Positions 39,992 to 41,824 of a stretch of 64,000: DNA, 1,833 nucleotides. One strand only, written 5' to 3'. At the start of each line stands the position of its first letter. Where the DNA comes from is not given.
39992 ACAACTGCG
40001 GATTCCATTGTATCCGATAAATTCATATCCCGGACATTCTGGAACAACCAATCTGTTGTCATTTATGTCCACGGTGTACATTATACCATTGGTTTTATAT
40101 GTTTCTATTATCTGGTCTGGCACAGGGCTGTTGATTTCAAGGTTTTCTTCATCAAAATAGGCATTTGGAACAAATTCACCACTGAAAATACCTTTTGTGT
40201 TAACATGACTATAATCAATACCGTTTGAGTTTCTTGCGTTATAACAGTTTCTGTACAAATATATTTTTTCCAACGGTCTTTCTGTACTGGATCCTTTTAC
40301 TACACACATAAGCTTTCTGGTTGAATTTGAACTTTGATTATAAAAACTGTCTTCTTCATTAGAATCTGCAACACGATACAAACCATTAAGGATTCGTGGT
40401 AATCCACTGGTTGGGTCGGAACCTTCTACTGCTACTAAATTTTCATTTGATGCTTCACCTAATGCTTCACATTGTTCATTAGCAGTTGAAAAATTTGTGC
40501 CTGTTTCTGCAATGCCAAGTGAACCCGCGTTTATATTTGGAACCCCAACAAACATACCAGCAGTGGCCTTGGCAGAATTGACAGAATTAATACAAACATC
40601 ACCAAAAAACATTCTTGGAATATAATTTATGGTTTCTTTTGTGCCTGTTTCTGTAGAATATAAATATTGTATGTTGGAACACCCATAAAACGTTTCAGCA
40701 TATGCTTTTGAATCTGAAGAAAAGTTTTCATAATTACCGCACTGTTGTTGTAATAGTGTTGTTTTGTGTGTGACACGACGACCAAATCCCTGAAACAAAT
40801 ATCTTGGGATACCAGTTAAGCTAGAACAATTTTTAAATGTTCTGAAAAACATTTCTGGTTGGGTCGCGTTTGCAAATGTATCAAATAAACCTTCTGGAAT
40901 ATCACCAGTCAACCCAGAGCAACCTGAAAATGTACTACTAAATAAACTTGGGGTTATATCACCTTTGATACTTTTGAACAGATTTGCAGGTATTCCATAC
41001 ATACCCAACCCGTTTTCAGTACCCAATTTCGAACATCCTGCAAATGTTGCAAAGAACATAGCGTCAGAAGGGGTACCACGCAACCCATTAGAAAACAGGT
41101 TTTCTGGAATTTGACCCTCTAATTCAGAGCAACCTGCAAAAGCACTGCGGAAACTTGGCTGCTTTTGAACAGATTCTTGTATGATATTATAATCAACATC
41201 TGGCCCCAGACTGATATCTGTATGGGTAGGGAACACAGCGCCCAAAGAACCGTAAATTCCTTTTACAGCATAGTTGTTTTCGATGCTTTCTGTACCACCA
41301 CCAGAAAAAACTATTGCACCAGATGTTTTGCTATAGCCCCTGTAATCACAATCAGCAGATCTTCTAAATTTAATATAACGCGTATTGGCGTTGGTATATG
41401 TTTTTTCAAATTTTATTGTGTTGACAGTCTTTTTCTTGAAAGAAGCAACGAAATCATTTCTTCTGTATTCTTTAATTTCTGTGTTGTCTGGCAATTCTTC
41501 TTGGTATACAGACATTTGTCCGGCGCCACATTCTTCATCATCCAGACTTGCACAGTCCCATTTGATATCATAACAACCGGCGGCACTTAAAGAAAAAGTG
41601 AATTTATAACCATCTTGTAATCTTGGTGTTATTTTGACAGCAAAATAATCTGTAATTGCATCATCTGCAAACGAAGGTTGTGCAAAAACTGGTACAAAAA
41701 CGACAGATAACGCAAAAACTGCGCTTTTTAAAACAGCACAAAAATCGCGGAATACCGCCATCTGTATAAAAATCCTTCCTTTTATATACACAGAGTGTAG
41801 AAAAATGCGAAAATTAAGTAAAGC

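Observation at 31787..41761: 10 kb gene for a 3,324-aa internalin-like mosaic surface protein in an alphaproteobacterium-like genome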

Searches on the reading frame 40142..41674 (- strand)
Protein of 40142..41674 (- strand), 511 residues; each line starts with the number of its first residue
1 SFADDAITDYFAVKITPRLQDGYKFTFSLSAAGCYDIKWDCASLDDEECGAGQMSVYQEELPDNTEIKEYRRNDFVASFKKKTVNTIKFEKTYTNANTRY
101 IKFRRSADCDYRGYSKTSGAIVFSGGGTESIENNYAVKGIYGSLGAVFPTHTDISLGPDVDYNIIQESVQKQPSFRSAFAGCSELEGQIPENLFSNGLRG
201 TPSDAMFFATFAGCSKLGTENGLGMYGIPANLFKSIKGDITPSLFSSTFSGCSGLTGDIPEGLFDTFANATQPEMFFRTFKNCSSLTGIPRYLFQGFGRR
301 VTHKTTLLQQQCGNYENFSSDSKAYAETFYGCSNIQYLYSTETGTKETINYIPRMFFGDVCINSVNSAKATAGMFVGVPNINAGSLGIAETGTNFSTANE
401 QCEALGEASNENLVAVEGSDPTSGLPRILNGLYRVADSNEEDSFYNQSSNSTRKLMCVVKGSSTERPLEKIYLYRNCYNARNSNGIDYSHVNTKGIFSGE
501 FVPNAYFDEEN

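Call 18: find_homologous_proteins(query=window:40142-41674:-, max_evalue=0.001)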
Query window:40142-41674:- (511 aa): 80 proteins with E <= 0.001 among 6024 candidates.
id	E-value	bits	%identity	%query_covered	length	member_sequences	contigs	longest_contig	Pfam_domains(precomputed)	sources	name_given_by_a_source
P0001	4.9e-89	318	40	27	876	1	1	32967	-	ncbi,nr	ncbi:MAG: hypothetical protein R8N24_00180, partial [Alphaproteobacteria bacterium]|nr:hypothetical 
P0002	3.2e-80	289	38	99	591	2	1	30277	-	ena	-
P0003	2.9e-69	252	34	50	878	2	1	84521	-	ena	-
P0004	9.7e-63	231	36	41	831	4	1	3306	-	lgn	-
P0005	1.7e-55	207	32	55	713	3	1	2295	-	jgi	jgi:hypothetical protein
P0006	1.8e-54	204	35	54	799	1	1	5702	-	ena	-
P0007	5.2e-54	202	36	43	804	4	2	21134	PF00801.27,PF18911.7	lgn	-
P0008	1.0e-49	188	34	54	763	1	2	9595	-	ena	-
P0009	2.0e-49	187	40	27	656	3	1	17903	-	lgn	-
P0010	8.7e-49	185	38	43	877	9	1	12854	PF00801.27,PF18911.7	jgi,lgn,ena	-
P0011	2.1e-48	184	42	32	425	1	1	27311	-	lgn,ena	-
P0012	3.3e-48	183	32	44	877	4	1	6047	PF00801.27,PF18911.7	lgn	-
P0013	1.1e-43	168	32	24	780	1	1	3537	PF07523.19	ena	-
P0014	1.7e-42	164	34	62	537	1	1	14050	-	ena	-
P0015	7.3e-41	159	31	52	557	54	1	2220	-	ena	-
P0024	1.5e-33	135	39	33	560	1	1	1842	PF03382.21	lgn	-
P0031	1.7e-28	118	37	35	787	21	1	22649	PF03382.21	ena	-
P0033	2.4e-27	114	39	24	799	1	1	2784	PF03382.21,PF09479.17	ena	-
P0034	4.2e-26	110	33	48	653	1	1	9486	PF03382.21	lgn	-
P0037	4.2e-25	107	39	27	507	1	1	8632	PF03382.21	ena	-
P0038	7.3e-25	106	38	28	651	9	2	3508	PF03382.21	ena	-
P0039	2.4e-24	104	33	45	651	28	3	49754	PF03382.21,PF18911.7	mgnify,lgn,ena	mgnify:CR=1 FL=1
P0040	2.7e-23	101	32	40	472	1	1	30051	PF03382.21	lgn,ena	-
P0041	6.3e-23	100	37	32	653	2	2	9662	PF03382.21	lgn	-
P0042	6.4e-23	100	43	25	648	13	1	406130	PF03382.21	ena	-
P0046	9.0e-21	92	43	24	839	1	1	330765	PF03382.21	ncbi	-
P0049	1.6e-20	92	43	24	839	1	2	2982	PF03382.21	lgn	-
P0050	1.7e-20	92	43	24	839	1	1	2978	PF03382.21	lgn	-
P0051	2.6e-20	91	39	25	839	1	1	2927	PF03382.21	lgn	-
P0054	5.0e-19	87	40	24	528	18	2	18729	PF23011.3,PF13306.13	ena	-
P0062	3.6e-18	84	31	31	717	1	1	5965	PF03382.21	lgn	-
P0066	2.5e-15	75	29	32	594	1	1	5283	PF13306.13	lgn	-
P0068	4.6e-15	74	30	38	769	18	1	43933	PF03382.21,PF13306.13,PF13004.14,PF13855.13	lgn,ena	-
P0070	1.4e-14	72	35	31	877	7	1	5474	PF03382.21,PF13306.13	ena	-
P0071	1.5e-12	65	29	40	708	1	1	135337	PF19190.7,PF03382.21,PF13306.13,PF13004.14,PF13855.13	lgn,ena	-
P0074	1.8e-11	62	40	23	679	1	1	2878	PF03382.21,PF13306.13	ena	-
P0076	2.5e-11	61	30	33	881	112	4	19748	PF19190.7,PF03382.21,PF13306.13,PF13004.14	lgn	-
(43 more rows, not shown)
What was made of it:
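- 41252..41665 (-): N-terminal beta-sandwich domain, about aa 33-170. Some homologues carry PKD hits (call 18).
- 40562..41179 (-): Five DUF285/BspA-type LRR-like repeats, about aa 195-400. 80 homologues were found, many with precomputed PF03382 or PF13306 hits (call 18).
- On DUF285 (PF03382) / BspA-type LRR_5 (PF13306): phmmer E-values of 1e-20 to 1e-33 to proteins with precomputed PF03382 or PF13306 hits (call 18).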

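Call 30: search_protein_families(library=pfam, proteins=[window:40142-41674:-], max_evalue=0.01)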
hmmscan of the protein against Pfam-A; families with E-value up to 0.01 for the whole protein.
window:40142-41674:- (511 aa): 0 families

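Call 63: search_protein_families(library=pfam, proteins=[P0024, P0031, P0042, P0068], max_evalue=0.001)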
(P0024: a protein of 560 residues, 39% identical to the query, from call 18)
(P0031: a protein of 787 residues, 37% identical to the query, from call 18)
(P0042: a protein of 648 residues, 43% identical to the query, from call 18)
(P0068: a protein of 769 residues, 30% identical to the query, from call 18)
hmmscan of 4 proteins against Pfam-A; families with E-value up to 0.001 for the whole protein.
P0024 (560 aa): 4 families
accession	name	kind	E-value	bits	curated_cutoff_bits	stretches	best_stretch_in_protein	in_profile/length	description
PF03382.20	DUF285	-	1e-14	54.7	25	2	424-547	2-115/120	Mycoplasma protein of unknown function, DUF285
PF18911.6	PKD_4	-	3.5e-05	24.2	27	1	157-210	30-74/85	PKD domain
PF12321.13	DUF3634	-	0.00039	21.2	25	0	435-451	37-53/105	Protein of unknown function (DUF3634)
PF07963.17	N_methyl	-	0.00078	19.4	21.2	0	2-27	1-26/27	Prokaryotic N-terminal methylation motif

P0031 (787 aa): 1 family
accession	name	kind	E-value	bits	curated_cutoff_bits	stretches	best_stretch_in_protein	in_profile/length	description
PF03382.20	DUF285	-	6.4e-10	39.3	25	0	447-547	21-112/120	Mycoplasma protein of unknown function, DUF285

P0042 (648 aa): 2 families
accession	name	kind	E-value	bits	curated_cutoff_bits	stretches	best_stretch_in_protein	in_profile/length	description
PF03382.20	DUF285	-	2.4e-12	47.1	25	1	539-638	21-114/120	Mycoplasma protein of unknown function, DUF285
PF00041.27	fn3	-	0.00022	21.8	25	1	83-161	5-75/84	Fibronectin type III domain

P0068 (769 aa): 6 families
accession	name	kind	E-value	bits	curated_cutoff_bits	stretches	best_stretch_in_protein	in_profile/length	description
PF13306.12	LRR_5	-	8e-12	45.6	27.7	1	386-484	20-105/127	BspA type Leucine rich repeat region (6 copies)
PF13004.13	BACON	-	2.5e-11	43.8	25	2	165-218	2-60/61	Putative binding domain, N-terminal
PF03382.20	DUF285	-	1.9e-09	37.8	25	1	484-605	2-114/120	Mycoplasma protein of unknown function, DUF285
PF13855.12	LRR_8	-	2.6e-06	27.5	27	0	647-672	2-27/61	Leucine rich repeat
PF19190.6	BACON_2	-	4e-05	23.9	25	0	58-123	18-92/94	Viral BACON domain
PF18911.6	PKD_4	-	0.00082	19.8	27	0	251-290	30-67/85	PKD domain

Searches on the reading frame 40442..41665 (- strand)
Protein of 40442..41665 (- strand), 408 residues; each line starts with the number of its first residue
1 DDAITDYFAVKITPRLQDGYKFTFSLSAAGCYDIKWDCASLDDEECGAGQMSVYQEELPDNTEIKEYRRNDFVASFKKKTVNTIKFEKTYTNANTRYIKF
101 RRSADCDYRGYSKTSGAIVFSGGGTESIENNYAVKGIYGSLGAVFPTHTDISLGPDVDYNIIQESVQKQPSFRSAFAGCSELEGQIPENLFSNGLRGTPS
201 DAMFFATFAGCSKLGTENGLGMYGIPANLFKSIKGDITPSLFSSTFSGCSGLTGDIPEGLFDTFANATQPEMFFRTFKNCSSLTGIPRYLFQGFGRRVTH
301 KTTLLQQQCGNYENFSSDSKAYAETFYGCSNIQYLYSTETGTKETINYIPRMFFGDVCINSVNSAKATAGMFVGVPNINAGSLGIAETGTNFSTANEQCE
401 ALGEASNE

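Call 54: predict_structure(alignment_id=A3)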
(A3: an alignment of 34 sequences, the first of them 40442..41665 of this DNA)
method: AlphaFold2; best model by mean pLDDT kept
length: 408 residues; sequences in the alignment: 34
mean_pLDDT: 78.6   pTM: 0.84
mean pLDDT of the five models: 78.6, 77.0, 77.0, 75.3, 72.7
residues with pLDDT >= 90: 181; 70-90: 105; 50-70: 66; < 50: 56
segments of 3 or more residues with pLDDT < 50: 1-3, 67-70, 297-308, 310-312, 379-408
pLDDT, mean of each block of 10 residues (from residue 1): 70 84 93 91 73 59 55 78 90 93 91 95 57 91 96 89 92 95 94 93 96 78 84 92 97 92 85 95 89 62 47 58 91 81 75 62 70 68 38 37 33
secondary structure, 60 per line:
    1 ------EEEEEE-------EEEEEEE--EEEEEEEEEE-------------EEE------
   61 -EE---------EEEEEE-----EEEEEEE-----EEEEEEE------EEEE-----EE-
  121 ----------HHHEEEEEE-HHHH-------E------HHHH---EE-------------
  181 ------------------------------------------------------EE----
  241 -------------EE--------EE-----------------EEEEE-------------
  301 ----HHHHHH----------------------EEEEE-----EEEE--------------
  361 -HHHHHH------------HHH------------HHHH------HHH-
elements in order: E7-12 E20-26 E29-38 E52-54 E73-78 E84-90 E96-102 E109-112 E134-139 H141-144 H159-162 E283-287 H305-310 E333-337 E343-346 H362-367 H395-398
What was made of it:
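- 40127..40561 (-): Linker region with no assignable family, aa 401-545. AF2 pLDDT is below 50 after model residue 379 (call 54).
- On DUF285 (PF03382) / BspA-type LRR_5 (PF13306): The AF2 model has pTM 0.84 with pLDDT above 90 in the repeats (call 54).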

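Call 60: fold_search(model_id=the predicted structure, library=pdb)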
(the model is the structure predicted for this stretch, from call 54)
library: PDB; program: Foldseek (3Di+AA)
matches with E <= 10: 663; with E <= 0.001: 0
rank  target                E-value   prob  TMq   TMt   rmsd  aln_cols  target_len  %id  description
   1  6e5c_MODEL_1_A        1.3e-01  0.84  0.15  0.58   5.4       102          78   11  Solution NMR structure of a de novo designed double-stranded beta-helix (released 2018-11-07)
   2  3jqw_C                2.0e-01  0.41  0.15  0.36   5.7       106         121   17  Crystal structure of Clostridium histolyticum colH collagenase collagen-binding domain 3 at 2 Angstrom resolution in p (released 2010-09-29)
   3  6xwv_B                4.1e-01  0.25  0.12  0.33   9.8       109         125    6  Crystal structure of drosophila melanogaster CENP-C bound to CAL1 (released 2020-04-01)
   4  6o2k_A                4.3e-01  0.14  0.10  0.26  12.0       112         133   10  Drosophila melanogaster CENP-C cupin domain (released 2019-08-21)
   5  6xwv_C                4.6e-01  0.25  0.12  0.32   9.9       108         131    6  Crystal structure of drosophila melanogaster CENP-C bound to CAL1 (released 2020-04-01)
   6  6xwv_D                4.6e-01  0.14  0.11  0.28  10.0       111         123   10  Crystal structure of drosophila melanogaster CENP-C bound to CAL1 (released 2020-04-01)
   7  7u6h_A                4.8e-01  0.07  0.09  0.12  11.7       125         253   11  HalD with ornithine and alpha-ketoglutarate (released 2023-03-15)
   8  2zot_C                5.1e-01  0.11  0.12  0.26  11.0       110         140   14  Crystal structure of human F-spondin reeler domain (fragment 1) (released 2008-10-14)
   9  7dda                  5.1e-01  0.03  0.07  0.15  13.8       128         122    8  Envelope protein VP37 a crystal structure from White Spot Syndrome Virus (released 2021-06-23)
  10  4tlg_B                5.4e-01  0.08  0.08  0.09  15.4       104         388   10  Crystal structure of SEC14-like protein 4 (SEC14L4) (released 2014-07-02)
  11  3jqw_B                6.0e-01  0.23  0.14  0.35   5.9       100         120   16  Crystal structure of Clostridium histolyticum colH collagenase collagen-binding domain 3 at 2 Angstrom resolution in p (released 2010-09-29)
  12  9vzi_B                6.0e-01  0.06  0.10  0.23  11.4       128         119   14  Cyanopodophage Pan3 Needle (released 2025-11-26)
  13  5msh_A                6.3e-01  0.15  0.14  0.26   8.6       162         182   12  Cowpea mosaic virus top component (CPMV-T) - naturally occurring empty particles (released 2017-07-19)
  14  9ues_B                6.3e-01  0.06  0.08  0.08  15.0       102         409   13  Crystal structure of an inactive TKSP mutant in complex with the TKS propeptide (released 2026-02-18)
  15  2xfg_B                6.7e-01  0.05  0.09  0.17  14.0       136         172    7  Reassembly and co-crystallization of a family 9 processive endoglucanase from separately expressed GH9 and CBM3c modul (released 2011-06-22)
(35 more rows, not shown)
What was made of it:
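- Tried and rejected: Foldseek on the head model was uninformative (call 60).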

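Call 61: search_protein_families(library=pfam, alignment_id=A3, max_evalue=0.01)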
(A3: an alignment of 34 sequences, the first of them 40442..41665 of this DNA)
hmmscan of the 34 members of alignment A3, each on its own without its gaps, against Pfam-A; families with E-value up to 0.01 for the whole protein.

A. member 1, window:40442-41665:- (408 aa): 0 families

B. families by the number of members that match (of 34 scanned): 6 families
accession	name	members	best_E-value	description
PF09479.16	Flg_new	2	1.8e-13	Listeria-Bacteroides repeat domain (List_Bact_rpt)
PF07699.19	Ephrin_rec_like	2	2.2e-06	Tyrosine-protein kinase ephrin type A/B receptor-like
PF17871.7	AAA_lid_9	1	1.1e-21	AAA lid domain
PF02920.21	Integrase_DNA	1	0.00067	DNA binding domain of tn916 integrase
PF25612.1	DUF7940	1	0.0028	Family of unknown function (DUF7940)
PF00801.26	PKD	1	0.0083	PKD domain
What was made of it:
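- On Ephrin-receptor-like / GCC2_GCC3 Cys-rich repeat (PF07699): Two of 34 homologues hit with a best E of 2.2e-6 (call 61).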

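Call 85: search_solved_structures(query=window:40442-41665:-, max_evalue=1)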
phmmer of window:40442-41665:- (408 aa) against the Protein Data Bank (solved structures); distinct sequences matched with E-value up to 1: 0.
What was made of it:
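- On Listeria internalins: No PDB sequence match for the head (call 85).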
